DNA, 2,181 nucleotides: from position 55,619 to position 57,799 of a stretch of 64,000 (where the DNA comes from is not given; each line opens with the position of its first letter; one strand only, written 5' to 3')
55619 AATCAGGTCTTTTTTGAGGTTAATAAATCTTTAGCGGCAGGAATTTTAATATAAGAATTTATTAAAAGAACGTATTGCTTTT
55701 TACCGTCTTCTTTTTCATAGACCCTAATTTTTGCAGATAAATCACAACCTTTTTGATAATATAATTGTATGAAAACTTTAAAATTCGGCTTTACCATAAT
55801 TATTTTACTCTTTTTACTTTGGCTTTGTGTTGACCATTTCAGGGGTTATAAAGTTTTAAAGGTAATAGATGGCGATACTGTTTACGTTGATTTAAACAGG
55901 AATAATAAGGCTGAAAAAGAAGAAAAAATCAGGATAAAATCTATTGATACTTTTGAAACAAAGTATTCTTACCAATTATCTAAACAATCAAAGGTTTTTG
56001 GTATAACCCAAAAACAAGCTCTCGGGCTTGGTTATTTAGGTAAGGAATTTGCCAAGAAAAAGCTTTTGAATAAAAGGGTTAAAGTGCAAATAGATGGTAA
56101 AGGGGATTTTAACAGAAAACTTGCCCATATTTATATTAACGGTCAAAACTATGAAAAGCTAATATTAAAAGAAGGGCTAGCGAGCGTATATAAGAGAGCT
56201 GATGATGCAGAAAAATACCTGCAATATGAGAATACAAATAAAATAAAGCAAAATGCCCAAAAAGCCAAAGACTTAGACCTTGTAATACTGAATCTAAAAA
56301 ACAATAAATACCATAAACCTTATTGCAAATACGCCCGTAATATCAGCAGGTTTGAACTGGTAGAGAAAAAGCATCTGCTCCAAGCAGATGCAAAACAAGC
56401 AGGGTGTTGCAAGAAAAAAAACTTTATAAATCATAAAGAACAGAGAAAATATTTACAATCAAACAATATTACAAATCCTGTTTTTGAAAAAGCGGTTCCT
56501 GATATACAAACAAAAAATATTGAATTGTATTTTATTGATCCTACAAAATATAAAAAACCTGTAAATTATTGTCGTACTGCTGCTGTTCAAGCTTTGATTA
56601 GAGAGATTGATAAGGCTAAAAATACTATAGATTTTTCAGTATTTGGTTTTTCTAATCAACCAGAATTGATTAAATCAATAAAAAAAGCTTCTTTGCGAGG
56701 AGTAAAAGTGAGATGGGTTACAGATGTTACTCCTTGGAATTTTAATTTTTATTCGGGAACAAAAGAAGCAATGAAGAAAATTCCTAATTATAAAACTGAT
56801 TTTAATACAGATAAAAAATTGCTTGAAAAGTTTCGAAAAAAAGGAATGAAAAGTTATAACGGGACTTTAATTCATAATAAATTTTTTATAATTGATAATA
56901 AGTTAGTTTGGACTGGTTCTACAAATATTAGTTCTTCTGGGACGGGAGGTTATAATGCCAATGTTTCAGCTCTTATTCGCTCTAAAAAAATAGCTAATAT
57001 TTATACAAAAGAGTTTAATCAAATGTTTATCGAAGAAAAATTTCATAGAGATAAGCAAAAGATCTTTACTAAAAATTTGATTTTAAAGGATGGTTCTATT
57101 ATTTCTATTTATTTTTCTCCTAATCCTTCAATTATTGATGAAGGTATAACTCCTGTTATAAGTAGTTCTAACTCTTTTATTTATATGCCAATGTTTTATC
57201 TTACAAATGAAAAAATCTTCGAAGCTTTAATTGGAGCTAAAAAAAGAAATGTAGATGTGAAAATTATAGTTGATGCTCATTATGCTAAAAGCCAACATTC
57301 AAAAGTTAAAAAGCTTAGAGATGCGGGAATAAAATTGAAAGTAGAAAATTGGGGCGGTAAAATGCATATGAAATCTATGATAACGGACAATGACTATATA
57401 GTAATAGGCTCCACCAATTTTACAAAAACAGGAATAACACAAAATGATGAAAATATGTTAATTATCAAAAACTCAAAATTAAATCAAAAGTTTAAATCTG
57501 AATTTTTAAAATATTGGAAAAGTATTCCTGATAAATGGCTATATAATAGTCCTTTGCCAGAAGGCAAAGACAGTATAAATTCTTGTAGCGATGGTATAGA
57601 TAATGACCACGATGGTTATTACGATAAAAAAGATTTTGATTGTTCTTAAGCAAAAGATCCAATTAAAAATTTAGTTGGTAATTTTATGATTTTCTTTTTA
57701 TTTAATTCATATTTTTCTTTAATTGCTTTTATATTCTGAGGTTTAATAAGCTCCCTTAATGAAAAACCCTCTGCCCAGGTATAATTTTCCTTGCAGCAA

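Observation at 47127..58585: Four tandem copies of a convergent pair: exported SNase-PLD fusion + PAPS-reductase-family PP-loop enzyme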

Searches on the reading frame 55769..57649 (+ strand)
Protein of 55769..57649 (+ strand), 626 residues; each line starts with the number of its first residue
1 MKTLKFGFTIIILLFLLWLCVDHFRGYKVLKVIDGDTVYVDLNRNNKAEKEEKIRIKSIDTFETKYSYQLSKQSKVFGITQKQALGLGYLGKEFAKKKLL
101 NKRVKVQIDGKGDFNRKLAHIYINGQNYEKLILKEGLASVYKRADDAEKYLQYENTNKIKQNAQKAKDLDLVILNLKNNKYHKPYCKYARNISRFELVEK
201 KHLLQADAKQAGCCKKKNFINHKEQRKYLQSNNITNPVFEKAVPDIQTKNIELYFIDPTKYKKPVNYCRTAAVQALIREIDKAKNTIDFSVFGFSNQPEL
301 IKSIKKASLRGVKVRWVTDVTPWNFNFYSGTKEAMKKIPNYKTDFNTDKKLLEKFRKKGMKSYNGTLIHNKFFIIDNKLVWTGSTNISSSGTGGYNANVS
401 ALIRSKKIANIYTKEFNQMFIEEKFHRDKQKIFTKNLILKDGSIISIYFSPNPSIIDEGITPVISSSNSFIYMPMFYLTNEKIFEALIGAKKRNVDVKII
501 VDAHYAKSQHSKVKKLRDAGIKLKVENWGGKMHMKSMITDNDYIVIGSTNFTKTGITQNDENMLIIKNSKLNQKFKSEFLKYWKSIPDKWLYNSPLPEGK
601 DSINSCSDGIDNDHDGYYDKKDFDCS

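Call 3: search_protein_families(library=pfam, proteins=[window:55769-57649:+], max_evalue=0.01)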
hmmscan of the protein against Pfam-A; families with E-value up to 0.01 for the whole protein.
window:55769-57649:+ (626 aa): 4 families
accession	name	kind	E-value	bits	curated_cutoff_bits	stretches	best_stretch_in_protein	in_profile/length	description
PF13091.12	PLDc_2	-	1.4e-50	171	27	2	463-583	4-132/132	PLD-like domain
PF00565.23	SNase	-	1.3e-10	42.1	21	1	53-167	1-101/107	Staphylococcal nuclease homologue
PF07894.18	SACK1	-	8.1e-08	32.6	21.4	1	438-581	105-267/274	Scaffolding anchor of CK1 domain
PF00614.28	PLDc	-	3.4e-06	27.3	21.9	1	532-553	5-26/28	Phospholipase D Active site motif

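Call 4: search_protein_families(library=padloc, proteins=[window:55769-57649:+], max_evalue=0.01)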
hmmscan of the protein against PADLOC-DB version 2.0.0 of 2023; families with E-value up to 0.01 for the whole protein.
window:55769-57649:+ (626 aa): 24 families
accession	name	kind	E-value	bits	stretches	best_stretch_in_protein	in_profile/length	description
PDLC02614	DrmC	-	6.3e-25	85.7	2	459-573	25-142/153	DrmC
PDLC02606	DrmC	-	3.1e-14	51.2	2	248-411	15-165/182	DrmC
PDLC02588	DrmC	-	5.3e-14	50.5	2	480-576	130-237/256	DrmC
PDLC02585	DrmC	-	2.3e-13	48.3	2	462-577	112-239/253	DrmC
PDLC02605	DrmC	-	1.9e-12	45.4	2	529-578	206-255/270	DrmC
PDLC02597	DrmC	-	5.6e-11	40.8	1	480-578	122-231/242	DrmC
PDLC02901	DpdK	-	2.6e-10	38.3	1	483-584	70-170/173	DpdK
PDLC03922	MkoB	-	3.6e-10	37.7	2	482-572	507-592/610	-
PDLC02609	DrmC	-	2.2e-09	35.7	2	482-579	124-229/241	DrmC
PDLC02589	DrmC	-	5.1e-09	33.6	1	240-422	82-256/264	DrmC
PDLC02591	DrmC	-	1.2e-07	29.1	2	481-578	143-246/260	DrmC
PDLC02612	DrmC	-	2e-07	28.8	1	463-574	100-216/235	DrmC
PDLC02602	DrmC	-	4.1e-07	27.3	1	247-447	86-276/381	DrmC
PDLC02607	DrmC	-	1.6e-06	25.6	1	251-407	94-241/265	DrmC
PDLC02595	DrmC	-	3.2e-06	25.1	1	481-561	147-238/269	DrmC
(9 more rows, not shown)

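Call 5: search_protein_families(library=ncbifam, proteins=[window:55769-57649:+], max_evalue=0.01)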
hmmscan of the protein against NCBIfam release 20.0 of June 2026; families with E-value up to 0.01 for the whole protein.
window:55769-57649:+ (626 aa): 10 families
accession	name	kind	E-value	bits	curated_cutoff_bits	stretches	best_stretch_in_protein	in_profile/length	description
NF010492.0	PRK13912.1-3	equivalog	3.9e-21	75.4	297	2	460-581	39-170/178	nuclease NucT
NF038319.1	DISARM_DrmC_I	equivalog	2e-19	70.1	133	2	479-579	119-231/236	DISARM system phospholipase D-like protein DrmC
NF010490.0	PRK13912.1-1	equivalog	6.5e-17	62.1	211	1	446-577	20-150/159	nuclease NucT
NF047969.1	CaNuclEcnA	equivalog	6.2e-16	58.7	180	1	22-161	3-144/151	calcium-activated nuclease EcnA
NF010491.0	PRK13912.1-2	equivalog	1.1e-14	54.6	225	2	266-411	31-163/180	nuclease NucT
TIGR04265.1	bac_cardiolipin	equivalog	2.8e-14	52.9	290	1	272-582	130-450/483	cardiolipin synthase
NF010493.0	PRK13912.1-4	equivalog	1.1e-12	48.3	351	2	463-580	35-162/171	nuclease NucT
NF041068.1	DpdK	equivalog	2.5e-08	33.7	100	1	483-583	67-167/167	phospholipase D-like domain-containing protein DpdK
NF008427.0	PRK11263.1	equivalog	1e-06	28.1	281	1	478-579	231-336/409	cardiolipin synthase ClsB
NF033662.1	acid_disulf_rpt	repeat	5.3e-06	26.1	41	1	604-625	5-26/32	acidic double-disulfide repeat-containing protein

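Call 21: search_solved_structures(query=window:55769-57649:+, max_evalue=0.01, show_alignments=0)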
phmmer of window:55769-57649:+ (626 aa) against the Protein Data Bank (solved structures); distinct sequences matched with E-value up to 0.01: 11.
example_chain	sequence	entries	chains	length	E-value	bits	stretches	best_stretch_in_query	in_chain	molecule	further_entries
1byr_A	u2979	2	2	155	1.1e-14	57.2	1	460-590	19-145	PROTEIN (ENDONUCLEASE)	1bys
9lkx_K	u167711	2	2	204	2.6e-12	49.4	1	473-595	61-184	Mitochondrial cardiolipin hydrolase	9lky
4ggj_A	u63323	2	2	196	3.5e-12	48.9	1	466-590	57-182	Mitochondrial cardiolipin hydrolase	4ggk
4gel_A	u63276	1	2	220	5e-07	31.9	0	542-586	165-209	Mitochondrial cardiolipin hydrolase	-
6ehi_A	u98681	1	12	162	5.8e-07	31.7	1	267-411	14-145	Nuclease NucT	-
4gem_A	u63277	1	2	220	6.8e-07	31.5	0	541-586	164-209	Mitochondrial cardiolipin hydrolase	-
4h4a_A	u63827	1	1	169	1.1e-06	30.8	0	541-586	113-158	Mitochondrial cardiolipin hydrolase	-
4gen_A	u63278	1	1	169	1.3e-06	30.6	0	541-586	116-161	Mitochondrial cardiolipin hydrolase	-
7e0m_A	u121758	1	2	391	0.00067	21.6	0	276-387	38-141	Phospholipase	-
30ie_B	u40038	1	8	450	0.00069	21.5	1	485-584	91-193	Virion nicking-joining enzyme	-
4zuj_A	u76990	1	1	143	0.009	17.9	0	47-152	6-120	Thermonuclease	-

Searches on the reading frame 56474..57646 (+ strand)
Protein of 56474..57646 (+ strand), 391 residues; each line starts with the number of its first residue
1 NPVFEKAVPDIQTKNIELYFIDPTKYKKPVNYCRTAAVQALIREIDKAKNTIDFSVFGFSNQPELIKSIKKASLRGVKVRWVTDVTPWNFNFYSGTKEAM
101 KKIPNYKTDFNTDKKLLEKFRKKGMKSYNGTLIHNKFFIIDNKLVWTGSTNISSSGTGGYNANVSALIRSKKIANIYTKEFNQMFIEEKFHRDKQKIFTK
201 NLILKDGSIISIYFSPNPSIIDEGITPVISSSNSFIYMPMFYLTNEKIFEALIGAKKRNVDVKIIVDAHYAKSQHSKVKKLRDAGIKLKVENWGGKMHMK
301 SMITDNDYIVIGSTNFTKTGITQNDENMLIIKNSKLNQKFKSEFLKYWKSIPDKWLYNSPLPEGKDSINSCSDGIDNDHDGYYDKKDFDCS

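Call 54: find_homologous_proteins(query=window:56474-57646:+, max_evalue=0.00001)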
Query window:56474-57646:+ (391 aa): 1286 proteins with E <= 0.00001 among 5923 candidates; the best 120 are listed.
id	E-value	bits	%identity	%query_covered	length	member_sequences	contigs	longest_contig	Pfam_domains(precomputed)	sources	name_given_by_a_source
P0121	3.1e-259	877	100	100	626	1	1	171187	PF07894.19,PF13091.13,PF00565.24,PF00614.29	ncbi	-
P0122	5.1e-241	817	91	100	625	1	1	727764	PF07894.19,PF13091.13,PF00565.24,PF00614.29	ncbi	-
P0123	7.1e-169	580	62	99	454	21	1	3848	PF13091.13,PF00614.29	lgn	-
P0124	1.1e-167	576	62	99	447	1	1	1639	PF07894.19,PF13091.13,PF00614.29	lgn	-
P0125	1.1e-166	573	61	99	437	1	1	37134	PF07894.19,PF13091.13,PF00614.29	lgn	-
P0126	2.2e-166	572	61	99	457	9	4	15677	PF07894.19,PF13091.13,PF00614.29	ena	-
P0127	2.6e-166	572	64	99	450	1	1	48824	PF13091.13,PF00614.29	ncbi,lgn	-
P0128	6.5e-166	570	61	99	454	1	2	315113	PF07894.19,PF13091.13,PF00614.29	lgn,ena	-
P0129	2.1e-164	565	61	99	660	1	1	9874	PF07894.19,PF13091.13,PF00614.29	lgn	-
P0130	2.0e-161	556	60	99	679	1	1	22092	PF07894.19,PF13091.13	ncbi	ncbi:MAG: phospholipase D-like domain-containing protein [Candidatus Gastranaerophilales bacterium]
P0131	5.6e-161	554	59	100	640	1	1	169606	PF07894.19,PF13091.13,PF00565.24,PF00614.29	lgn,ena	-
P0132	1.3e-160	553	60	99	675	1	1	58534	PF07894.19,PF13091.13,PF00565.24,PF00614.29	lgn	-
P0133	5.3e-143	495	55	99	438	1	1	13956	PF13091.13,PF00614.29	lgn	-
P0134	2.4e-122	427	53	99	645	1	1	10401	PF07894.19,PF13091.13,PF00565.24,PF00614.29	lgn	-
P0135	1.8e-120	421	50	99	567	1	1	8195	PF07894.19,PF13091.13,PF00614.29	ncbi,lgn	-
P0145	1.5e-103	365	48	99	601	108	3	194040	PF07894.19,PF13091.13,PF17941.8,PF00614.29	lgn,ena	-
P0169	8.7e-100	353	45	99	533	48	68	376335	PF07894.19,PF13091.13,PF17941.8,PF00565.24,PF00614.29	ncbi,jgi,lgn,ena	-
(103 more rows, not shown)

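Call 55: find_encoding_contigs(protein=P0122, flank=10000, max_places=2)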
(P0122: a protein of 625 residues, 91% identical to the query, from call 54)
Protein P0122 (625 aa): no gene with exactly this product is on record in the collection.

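Call 56: find_encoding_contigs(protein=P0169, flank=5000, max_places=3)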
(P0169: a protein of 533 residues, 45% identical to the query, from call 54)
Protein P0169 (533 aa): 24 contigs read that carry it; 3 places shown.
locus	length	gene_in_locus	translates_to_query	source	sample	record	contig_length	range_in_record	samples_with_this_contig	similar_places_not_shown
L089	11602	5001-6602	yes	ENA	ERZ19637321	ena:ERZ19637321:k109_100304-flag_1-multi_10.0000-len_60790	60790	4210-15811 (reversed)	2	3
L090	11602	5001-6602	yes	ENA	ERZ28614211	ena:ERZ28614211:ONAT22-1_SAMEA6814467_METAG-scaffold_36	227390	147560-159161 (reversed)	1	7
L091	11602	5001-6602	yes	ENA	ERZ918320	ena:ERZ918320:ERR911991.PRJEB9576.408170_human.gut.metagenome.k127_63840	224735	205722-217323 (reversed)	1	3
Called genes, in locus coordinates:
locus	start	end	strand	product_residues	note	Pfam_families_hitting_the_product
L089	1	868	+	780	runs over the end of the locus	PF00004:AAA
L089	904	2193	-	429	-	-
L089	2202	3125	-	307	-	-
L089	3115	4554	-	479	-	PF01637:ATPase_2 (faint), PF13401:AAA_22 (weak), PF00004:AAA, PF00910:RNA_helicase (faint)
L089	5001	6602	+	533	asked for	PF00565:SNase, PF00614:PLDc (faint), PF07894:SACK1 (faint), PF13091:PLDc_2, PF17941:PP_kinase_C_1 (faint), PF13091:PLDc_2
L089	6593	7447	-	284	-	PF01507:PAPS_reduct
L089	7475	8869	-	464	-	-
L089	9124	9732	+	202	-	-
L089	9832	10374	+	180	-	-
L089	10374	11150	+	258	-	-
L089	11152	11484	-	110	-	PF12844:HTH_19 (weak), PF01381:HTH_3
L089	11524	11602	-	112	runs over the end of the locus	PF12844:HTH_19, PF13560:HTH_31, PF01381:HTH_3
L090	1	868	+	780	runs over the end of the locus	PF00004:AAA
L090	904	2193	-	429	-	-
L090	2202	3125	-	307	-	-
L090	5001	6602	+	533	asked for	PF00565:SNase, PF00614:PLDc (faint), PF07894:SACK1 (faint), PF13091:PLDc_2, PF17941:PP_kinase_C_1 (faint), PF13091:PLDc_2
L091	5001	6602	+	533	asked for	PF00565:SNase, PF00614:PLDc (faint), PF07894:SACK1 (faint), PF13091:PLDc_2, PF17941:PP_kinase_C_1 (faint), PF13091:PLDc_2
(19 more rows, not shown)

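Call 57: find_encoding_contigs(protein=P0145, flank=5000, max_places=3)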
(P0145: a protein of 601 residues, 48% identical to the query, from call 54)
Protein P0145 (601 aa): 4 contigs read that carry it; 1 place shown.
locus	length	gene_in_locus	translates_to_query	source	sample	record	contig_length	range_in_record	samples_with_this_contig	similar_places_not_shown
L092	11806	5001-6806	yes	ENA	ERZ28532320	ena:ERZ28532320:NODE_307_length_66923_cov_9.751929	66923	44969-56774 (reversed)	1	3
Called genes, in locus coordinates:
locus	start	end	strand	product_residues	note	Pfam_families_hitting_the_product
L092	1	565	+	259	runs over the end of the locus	PF21033:RMD1-3 (faint), PF00515:TPR_1 (faint), PF07719:TPR_2 (faint), PF13176:TPR_7 (faint), PF13181:TPR_8 (faint), PF13424:TPR_12 (faint), PF25064:ARM_TT21_5th (faint), PF13371:TPR_9 (faint), +7 more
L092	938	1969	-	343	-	PF21016:RlmN_N, PF04055:Radical_SAM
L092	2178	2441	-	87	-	-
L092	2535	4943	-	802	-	PF01074:Glyco_hydro_38N, PF09261:Alpha-mann_mid, PF07748:Glyco_hydro_38C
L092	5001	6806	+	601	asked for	PF17941:PP_kinase_C_1 (faint), PF07894:SACK1 (faint), PF13091:PLDc_2, PF00614:PLDc (weak)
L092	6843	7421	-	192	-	PF03776:MinE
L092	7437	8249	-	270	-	PF00142:Fer4_NifH (weak), PF01656:CbiA, PF02374:ArsA_ATPase, PF06564:CBP_BcsQ, PF09140:MipZ, PF10609:ParA, PF13614:AAA_31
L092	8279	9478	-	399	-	PF03775:MinC_C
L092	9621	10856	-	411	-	-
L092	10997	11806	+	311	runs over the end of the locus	PF00294:PfkB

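Call 59: find_related_loci(query=A3, collection=metagenome_contigs, flank=4000)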
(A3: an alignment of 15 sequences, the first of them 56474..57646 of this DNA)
Query A3 (391 aa) in metagenome_contigs; peptide patterns used: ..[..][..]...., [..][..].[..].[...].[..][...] (x = any residue, [..] = any of these).
600 stretches matched a pattern (row limit reached: there are more); 359 encode a relative of the query (tblastn E <= 1e-3); the best 80 are kept; 80 distinct loci.
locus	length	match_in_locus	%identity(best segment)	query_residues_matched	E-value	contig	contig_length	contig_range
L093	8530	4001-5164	62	4-391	7e-175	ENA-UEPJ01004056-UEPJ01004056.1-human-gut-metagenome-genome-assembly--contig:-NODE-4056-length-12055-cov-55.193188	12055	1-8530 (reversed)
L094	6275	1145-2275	48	5-391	8e-112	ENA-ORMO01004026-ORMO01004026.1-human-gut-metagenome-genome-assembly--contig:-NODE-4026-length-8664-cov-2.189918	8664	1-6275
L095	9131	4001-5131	48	5-391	1e-111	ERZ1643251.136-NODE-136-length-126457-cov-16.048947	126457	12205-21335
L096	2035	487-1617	48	5-391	2e-118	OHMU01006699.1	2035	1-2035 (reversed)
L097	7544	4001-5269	46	5-391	1e-109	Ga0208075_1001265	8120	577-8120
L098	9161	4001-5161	45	3-390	1e-105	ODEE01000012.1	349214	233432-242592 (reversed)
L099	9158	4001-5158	42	16-390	3e-105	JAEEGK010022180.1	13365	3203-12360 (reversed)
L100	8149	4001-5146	46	3-391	2e-104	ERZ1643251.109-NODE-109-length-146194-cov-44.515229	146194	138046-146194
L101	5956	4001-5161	44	3-390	1e-102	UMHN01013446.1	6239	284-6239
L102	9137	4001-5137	44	3-391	7e-101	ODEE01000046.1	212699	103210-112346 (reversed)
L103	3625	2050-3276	42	13-390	9e-101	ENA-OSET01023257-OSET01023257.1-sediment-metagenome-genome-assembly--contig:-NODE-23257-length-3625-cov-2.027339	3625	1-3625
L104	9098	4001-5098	45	12-390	3e-98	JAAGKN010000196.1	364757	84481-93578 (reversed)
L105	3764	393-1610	40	22-391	5e-99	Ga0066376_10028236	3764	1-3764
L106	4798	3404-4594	43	23-390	3e-97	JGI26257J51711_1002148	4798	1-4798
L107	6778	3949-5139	43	23-390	4e-97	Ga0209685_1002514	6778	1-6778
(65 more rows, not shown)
